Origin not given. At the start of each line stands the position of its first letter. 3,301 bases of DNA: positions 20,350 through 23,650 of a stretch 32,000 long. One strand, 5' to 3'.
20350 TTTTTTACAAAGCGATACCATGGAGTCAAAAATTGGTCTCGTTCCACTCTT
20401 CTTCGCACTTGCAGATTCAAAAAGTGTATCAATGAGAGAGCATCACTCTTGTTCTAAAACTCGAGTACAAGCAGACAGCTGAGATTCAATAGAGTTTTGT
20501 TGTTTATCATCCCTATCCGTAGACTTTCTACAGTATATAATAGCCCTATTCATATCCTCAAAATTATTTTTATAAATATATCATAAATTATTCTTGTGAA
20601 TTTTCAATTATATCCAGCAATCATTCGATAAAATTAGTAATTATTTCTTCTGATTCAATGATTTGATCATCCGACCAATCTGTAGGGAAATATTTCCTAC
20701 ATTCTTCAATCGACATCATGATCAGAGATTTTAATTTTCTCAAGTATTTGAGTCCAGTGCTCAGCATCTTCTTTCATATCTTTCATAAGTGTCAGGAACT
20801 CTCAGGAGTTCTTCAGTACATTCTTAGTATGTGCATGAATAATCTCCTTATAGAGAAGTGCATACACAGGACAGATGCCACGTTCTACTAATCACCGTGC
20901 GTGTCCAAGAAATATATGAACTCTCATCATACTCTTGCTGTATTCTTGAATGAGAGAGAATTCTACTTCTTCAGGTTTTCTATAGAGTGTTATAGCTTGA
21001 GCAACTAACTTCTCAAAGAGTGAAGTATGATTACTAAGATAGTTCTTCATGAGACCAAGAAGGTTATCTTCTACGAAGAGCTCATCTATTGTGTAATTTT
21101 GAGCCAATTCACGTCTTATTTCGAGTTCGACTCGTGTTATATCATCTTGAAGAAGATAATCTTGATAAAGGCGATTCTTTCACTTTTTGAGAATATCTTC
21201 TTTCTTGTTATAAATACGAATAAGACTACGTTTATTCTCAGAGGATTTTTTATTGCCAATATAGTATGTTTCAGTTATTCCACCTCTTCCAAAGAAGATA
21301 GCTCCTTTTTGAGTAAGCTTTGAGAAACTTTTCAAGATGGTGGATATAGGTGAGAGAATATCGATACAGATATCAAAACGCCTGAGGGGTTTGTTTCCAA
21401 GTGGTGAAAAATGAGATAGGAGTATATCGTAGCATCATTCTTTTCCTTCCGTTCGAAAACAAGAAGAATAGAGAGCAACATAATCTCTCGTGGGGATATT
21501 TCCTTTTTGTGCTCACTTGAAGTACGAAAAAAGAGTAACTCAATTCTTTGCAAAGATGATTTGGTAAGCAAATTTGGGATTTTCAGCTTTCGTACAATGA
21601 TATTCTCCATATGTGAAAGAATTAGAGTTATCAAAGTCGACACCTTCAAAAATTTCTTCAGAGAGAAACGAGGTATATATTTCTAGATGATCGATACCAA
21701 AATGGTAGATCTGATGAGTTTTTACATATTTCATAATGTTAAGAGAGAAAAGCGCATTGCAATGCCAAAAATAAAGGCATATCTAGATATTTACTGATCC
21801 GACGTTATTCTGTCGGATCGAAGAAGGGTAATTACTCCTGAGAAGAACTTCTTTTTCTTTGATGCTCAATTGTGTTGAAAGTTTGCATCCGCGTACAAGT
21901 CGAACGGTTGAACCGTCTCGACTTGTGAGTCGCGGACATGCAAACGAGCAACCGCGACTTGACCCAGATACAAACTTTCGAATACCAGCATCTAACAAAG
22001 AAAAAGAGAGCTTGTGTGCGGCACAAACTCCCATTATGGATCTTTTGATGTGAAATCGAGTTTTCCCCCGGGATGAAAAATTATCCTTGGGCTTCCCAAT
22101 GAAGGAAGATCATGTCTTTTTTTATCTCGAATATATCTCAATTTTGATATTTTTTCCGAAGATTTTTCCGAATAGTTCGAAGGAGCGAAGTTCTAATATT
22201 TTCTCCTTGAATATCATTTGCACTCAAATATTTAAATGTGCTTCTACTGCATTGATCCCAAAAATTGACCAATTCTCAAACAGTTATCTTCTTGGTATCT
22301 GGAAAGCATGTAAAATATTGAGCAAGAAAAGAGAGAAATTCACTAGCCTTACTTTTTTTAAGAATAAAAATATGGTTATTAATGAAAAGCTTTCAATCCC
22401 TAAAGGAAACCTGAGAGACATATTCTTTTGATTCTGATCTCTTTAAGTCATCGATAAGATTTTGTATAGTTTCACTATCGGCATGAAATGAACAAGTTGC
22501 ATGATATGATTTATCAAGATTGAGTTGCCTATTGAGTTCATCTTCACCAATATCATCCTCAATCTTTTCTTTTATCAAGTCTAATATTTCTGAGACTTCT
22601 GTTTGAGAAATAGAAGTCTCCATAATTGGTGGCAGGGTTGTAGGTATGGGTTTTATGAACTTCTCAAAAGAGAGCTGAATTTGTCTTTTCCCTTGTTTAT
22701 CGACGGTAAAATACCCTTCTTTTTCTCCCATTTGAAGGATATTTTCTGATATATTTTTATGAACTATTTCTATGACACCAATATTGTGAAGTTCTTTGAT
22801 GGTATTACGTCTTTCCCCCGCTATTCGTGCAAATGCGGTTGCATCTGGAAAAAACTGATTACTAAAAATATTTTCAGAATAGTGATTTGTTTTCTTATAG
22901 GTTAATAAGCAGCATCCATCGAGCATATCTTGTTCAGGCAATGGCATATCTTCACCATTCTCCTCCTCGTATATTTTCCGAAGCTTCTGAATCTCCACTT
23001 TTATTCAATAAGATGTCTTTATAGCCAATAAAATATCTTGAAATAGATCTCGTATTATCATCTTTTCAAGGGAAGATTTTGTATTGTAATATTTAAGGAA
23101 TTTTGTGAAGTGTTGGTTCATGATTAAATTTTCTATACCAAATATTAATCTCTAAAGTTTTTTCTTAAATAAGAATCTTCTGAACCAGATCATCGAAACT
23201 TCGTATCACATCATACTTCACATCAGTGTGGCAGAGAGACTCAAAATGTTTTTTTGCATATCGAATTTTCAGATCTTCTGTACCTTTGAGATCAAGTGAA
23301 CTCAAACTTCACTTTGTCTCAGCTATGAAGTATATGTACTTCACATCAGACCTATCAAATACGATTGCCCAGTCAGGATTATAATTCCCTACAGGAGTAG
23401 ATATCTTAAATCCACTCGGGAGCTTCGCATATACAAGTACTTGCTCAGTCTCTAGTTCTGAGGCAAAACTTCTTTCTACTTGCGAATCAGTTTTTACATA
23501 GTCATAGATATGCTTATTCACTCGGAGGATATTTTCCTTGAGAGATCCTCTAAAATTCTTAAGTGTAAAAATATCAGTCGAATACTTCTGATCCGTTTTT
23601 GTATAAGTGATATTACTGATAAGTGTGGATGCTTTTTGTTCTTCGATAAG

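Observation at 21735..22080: GC-rich nested-hairpin element between the Rep gene and the R-M operon: candidate origin or novel structured RNA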

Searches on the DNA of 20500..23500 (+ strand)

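Call 7: search_rna_families(source=window, start=20500, end=23500, threshold=evalue, max_evalue=10, show_alignments=3)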
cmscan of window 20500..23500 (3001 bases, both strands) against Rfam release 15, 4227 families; matches with E-value up to 10: 6.
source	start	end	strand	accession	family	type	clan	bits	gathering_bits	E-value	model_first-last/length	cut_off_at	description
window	21682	21746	+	RF02408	snoR124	Gene; snRNA; snoRNA; CD-box;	-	20.7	70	8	1-77/77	no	Small nucleolar RNA snoR124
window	22376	22459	+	RF00200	snoZ199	Gene; snRNA; snoRNA; CD-box;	-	19.9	47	6.1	1-84/84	no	Small nucleolar RNA Z199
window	22710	22845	+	RF02110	DLEU2_6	Gene; lncRNA;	-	19.4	60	1.9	1-135/135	no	Deleted in lymphocytic leukemia 2 conserved region 6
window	21448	21483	-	RF04332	Plastid-rpoB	Cis-reg;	-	19.3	45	3.4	1-49/49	no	Plastid-rpoB 5UTR RNA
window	21548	21571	+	RF00610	SNORD110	Gene; snRNA; snoRNA; CD-box;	CL00076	17.5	64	6.1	1-71/71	no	Small nucleolar RNA SNORD110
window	20800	20856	-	RF01662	ceN89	Gene; snRNA; snoRNA; CD-box;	-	16.4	48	8.3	1-78/78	no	Caenorhabditis snoRNA ceN89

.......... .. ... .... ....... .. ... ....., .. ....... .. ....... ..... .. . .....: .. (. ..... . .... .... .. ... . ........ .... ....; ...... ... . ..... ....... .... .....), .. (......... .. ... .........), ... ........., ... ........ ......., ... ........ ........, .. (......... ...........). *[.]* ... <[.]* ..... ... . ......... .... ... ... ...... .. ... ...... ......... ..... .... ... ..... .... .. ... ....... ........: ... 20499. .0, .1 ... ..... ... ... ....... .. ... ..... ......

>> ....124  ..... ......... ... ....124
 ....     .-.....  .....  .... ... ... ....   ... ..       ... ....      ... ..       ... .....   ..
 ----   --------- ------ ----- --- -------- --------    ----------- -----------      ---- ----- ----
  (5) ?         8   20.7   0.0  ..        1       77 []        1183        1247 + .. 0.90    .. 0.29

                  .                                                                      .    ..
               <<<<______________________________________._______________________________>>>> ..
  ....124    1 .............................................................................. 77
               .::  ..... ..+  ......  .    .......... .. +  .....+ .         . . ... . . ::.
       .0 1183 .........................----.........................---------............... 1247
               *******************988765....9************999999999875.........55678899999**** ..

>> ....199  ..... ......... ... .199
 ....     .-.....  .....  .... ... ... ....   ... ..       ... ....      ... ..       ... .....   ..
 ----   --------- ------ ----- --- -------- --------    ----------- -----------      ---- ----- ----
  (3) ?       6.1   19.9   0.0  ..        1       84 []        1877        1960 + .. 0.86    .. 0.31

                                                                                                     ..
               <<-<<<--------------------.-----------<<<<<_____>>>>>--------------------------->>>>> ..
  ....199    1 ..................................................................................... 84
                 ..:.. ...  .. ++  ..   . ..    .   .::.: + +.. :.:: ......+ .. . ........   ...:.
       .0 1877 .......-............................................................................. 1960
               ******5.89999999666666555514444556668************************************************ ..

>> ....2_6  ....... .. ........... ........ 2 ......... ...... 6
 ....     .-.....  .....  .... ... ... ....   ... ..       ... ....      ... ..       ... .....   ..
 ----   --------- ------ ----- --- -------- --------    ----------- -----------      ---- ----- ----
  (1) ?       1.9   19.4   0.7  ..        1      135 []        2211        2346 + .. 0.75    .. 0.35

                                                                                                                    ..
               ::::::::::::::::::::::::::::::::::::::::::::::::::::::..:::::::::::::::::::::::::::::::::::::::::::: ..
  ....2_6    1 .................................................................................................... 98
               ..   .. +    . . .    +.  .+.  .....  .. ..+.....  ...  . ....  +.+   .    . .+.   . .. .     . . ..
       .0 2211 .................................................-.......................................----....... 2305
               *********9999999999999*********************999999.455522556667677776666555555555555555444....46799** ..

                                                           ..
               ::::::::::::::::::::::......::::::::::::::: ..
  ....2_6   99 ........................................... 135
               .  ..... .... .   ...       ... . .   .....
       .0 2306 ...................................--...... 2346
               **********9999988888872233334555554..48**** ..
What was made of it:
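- On Any Rfam RNA family: Nothing relevant appears at E <= 10 in 20500-23500 (call 7).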

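Call 16: search_dna_similar(query=window:21735-22080:+, collection=plasmids, mode=distant, max_evalue=0.01)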
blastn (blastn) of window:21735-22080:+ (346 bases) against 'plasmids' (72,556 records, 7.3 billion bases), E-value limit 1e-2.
No match.

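Call 17: search_dna_similar(query=window:21735-22080:+, collection=phages, mode=distant, max_evalue=0.01)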
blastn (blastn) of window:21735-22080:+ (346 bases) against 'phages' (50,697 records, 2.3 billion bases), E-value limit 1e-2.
No match.
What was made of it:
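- On Single-strand origin (sso) of rolling-circle replicons: No blastn match in 72,556 plasmids or 50,697 phages (calls 16, 17).
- Tried and rejected: blastn of the gap against plasmids and phages: no match (calls 16, 17).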

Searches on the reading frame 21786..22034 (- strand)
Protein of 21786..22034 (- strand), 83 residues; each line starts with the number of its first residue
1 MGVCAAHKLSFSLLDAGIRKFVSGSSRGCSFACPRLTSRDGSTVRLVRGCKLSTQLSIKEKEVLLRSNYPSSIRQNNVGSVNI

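Call 13: search_protein_families(library=pfam, proteins=[window:21786-22034:-], max_evalue=0.01)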
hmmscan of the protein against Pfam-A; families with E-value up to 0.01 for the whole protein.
seq(83 aa): 0 families
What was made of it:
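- No Pfam hit (call 13).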
